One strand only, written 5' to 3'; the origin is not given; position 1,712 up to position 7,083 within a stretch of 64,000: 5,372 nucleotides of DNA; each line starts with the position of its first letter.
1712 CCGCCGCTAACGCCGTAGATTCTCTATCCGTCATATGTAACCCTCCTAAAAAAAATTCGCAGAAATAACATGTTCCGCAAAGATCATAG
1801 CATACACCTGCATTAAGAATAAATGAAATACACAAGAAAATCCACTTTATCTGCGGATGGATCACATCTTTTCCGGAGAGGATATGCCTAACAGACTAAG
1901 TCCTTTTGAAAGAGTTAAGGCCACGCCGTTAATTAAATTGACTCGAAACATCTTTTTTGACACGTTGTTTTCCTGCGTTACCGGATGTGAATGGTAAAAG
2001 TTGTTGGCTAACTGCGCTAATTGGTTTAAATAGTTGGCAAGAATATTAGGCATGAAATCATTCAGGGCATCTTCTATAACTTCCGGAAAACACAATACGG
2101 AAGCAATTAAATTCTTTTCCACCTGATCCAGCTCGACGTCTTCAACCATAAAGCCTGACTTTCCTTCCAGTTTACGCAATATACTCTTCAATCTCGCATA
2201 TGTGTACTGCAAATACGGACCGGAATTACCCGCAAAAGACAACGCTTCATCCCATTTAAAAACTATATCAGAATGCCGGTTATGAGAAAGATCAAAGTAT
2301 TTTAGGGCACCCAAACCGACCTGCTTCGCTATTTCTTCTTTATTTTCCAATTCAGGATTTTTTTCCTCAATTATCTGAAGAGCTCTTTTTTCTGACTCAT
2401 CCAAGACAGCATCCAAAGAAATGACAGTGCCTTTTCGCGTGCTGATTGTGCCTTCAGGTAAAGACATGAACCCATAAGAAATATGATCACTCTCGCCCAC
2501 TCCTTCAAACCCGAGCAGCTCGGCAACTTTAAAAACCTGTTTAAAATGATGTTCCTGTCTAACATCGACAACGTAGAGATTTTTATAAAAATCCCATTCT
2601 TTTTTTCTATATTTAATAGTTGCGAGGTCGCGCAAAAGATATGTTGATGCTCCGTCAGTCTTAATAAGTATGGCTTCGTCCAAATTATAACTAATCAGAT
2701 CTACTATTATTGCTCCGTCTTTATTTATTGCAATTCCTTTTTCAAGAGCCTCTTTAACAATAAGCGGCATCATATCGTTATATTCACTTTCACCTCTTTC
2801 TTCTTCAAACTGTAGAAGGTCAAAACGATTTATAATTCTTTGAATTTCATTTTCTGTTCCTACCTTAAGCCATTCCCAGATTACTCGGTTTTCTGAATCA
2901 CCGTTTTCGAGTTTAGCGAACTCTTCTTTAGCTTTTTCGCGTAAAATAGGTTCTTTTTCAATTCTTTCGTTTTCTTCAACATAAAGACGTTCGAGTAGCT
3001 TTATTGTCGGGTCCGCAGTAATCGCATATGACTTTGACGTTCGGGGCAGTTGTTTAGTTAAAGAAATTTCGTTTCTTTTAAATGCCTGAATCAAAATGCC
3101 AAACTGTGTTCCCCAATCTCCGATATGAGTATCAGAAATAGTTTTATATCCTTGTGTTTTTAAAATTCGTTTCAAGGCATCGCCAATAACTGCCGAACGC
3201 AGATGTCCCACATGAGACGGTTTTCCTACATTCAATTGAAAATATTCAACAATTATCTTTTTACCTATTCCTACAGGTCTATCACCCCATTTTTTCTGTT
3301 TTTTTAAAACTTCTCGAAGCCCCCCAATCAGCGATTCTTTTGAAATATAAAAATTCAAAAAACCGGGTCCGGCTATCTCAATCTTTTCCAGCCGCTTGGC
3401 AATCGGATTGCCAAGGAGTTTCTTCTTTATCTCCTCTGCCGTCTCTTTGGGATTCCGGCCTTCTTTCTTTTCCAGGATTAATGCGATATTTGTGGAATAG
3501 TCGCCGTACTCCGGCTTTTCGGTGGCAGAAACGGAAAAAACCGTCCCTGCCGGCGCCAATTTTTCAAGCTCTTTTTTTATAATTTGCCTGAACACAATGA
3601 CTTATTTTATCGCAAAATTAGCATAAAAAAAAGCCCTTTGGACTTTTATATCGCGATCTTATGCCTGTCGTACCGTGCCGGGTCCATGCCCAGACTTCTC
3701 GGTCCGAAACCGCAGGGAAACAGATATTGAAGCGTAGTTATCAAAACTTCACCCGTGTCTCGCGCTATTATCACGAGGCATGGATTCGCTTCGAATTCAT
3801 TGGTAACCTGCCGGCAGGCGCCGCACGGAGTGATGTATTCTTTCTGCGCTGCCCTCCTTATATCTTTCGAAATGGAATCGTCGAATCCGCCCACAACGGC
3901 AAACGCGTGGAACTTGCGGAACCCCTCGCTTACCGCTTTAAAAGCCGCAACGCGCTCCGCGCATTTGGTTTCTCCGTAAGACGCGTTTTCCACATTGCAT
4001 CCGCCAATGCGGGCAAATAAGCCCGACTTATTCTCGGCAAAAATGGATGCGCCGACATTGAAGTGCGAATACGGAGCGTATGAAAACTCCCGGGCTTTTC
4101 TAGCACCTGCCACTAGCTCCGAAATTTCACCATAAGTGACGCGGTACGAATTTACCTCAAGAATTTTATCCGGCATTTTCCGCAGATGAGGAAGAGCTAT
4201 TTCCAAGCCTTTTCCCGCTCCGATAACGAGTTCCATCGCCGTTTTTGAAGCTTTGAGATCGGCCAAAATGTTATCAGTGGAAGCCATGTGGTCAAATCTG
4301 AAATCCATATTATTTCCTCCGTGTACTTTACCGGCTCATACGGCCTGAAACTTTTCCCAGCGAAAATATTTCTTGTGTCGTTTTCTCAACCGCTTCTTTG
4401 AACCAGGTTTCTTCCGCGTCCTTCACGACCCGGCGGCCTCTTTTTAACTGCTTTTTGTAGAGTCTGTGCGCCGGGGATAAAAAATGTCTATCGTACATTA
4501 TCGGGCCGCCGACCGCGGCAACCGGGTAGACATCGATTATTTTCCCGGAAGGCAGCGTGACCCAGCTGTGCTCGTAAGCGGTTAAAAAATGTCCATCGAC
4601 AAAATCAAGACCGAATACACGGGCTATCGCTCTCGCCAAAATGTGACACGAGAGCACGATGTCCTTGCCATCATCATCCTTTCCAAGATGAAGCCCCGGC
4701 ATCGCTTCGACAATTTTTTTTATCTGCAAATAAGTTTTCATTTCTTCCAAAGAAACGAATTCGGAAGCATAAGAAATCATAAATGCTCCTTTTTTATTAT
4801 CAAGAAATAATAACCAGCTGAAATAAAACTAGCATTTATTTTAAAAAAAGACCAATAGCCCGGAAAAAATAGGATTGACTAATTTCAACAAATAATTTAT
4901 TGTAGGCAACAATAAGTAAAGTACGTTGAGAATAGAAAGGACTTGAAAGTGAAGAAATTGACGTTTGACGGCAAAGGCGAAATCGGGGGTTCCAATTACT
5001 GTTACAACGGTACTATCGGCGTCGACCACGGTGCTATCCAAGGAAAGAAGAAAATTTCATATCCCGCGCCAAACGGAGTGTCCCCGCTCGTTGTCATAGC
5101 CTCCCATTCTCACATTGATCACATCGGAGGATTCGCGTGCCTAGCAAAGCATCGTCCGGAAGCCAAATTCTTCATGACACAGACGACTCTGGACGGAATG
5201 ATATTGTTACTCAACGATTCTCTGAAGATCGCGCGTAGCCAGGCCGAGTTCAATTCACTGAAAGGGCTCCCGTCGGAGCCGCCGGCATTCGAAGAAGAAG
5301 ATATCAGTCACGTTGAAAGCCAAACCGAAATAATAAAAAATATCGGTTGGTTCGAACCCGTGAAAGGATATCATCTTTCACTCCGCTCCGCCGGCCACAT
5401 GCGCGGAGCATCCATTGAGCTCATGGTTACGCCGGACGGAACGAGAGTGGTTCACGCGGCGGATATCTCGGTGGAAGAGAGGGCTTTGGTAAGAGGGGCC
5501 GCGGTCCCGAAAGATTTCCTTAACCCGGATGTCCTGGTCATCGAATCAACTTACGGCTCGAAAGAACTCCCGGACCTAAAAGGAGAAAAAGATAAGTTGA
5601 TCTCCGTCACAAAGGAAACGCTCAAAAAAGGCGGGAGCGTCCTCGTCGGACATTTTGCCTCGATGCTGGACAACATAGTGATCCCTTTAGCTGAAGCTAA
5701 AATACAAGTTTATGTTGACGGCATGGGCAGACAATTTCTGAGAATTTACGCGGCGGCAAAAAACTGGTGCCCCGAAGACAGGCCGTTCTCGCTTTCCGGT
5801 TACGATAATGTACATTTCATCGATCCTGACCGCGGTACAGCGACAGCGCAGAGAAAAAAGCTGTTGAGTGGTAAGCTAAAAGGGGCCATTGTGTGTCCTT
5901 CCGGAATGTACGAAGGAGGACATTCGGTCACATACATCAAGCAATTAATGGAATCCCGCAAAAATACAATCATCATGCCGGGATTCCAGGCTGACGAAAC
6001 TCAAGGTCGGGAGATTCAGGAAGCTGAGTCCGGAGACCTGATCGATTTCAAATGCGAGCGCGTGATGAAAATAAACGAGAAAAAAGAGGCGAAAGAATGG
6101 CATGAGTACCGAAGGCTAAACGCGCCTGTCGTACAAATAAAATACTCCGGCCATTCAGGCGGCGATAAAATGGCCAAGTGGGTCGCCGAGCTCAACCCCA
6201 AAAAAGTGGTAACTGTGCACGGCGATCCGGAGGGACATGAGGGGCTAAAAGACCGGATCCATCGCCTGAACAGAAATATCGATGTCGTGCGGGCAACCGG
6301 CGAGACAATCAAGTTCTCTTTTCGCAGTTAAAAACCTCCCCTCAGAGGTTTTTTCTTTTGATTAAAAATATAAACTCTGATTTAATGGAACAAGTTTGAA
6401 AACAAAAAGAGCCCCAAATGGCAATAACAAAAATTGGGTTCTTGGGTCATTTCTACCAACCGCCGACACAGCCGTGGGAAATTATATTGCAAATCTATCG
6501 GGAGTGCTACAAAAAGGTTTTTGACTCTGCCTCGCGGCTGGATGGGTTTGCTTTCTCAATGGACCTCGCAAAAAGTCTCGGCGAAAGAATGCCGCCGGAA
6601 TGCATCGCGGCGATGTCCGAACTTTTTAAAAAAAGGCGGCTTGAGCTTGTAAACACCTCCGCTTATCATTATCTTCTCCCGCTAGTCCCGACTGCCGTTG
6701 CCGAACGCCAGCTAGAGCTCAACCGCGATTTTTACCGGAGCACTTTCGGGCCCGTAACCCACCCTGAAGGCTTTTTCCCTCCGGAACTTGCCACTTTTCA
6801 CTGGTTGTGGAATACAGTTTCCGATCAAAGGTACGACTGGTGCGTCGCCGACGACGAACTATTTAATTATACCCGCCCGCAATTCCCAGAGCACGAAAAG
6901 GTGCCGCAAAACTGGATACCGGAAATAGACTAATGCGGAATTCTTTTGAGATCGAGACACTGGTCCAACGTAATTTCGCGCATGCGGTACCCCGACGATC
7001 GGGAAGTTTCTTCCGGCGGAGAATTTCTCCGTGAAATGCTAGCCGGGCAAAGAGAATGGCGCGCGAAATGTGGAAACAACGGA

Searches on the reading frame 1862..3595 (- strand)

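Call 66: search_protein_families(library=pfam, proteins=[window:1862-3595:-], max_evalue=0.001)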
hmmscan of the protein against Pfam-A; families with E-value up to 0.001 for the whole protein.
window:1862-3595:- (577 aa): 3 families
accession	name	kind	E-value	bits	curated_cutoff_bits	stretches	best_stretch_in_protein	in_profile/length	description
PF00750.26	tRNA-synt_1d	-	5.5e-81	272.7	23.3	1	96-448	5-349/349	tRNA synthetases class I (R), catalytic domain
PF05746.21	DALR_1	-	3.8e-28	98.3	22.3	1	462-577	1-117/117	DALR anticodon binding domain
PF03485.21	Arg_tRNA_synt_N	-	5.4e-19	69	21.5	1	3-84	4-85/85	Arginyl tRNA synthetase N terminal domain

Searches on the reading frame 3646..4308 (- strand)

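Call 66: search_protein_families(library=pfam, proteins=[window:3646-4308:-], max_evalue=0.001)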
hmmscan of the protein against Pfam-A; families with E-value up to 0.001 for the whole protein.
window:3646-4308:- (220 aa): 1 family
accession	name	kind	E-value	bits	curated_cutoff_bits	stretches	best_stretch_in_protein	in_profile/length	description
PF00383.29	dCMP_cyt_deam_1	-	8.2e-12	45.4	25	1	64-175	6-96/102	Cytidine and deoxycytidylate deaminase zinc-binding region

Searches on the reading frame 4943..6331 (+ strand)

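Call 66: search_protein_families(library=pfam, proteins=[window:4943-6331:+], max_evalue=0.001)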
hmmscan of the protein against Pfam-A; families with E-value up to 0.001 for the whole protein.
window:4943-6331:+ (462 aa): 4 families
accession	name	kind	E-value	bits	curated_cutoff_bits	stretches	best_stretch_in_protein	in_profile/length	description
PF10996.14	Beta-Casp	-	3.9e-14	53.6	27.7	1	251-358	17-120/120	Beta-Casp domain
PF07521.17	RMMBL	-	2.7e-10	40.5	21.6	1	391-445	3-59/63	Zn-dependent metallo-hydrolase RNA specificity domain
PF12706.13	Lactamase_B_2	-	3.2e-07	30.6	27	1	50-203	33-165/200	Beta-lactamase superfamily domain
PF00753.33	Lactamase_B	-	0.0008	19.8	22.7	0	48-73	44-69/196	Metallo-beta-lactamase superfamily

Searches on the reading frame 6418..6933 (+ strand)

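Call 66: search_protein_families(library=pfam, proteins=[window:6418-6933:+], max_evalue=0.001)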
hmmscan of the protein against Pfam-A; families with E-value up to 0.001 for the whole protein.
window:6418-6933:+ (171 aa): 1 family
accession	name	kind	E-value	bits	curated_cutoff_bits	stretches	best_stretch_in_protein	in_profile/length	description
PF03065.20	Glyco_hydro_57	-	3.7e-16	59.7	21.2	1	27-147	52-174/291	Glycosyl hydrolase family 57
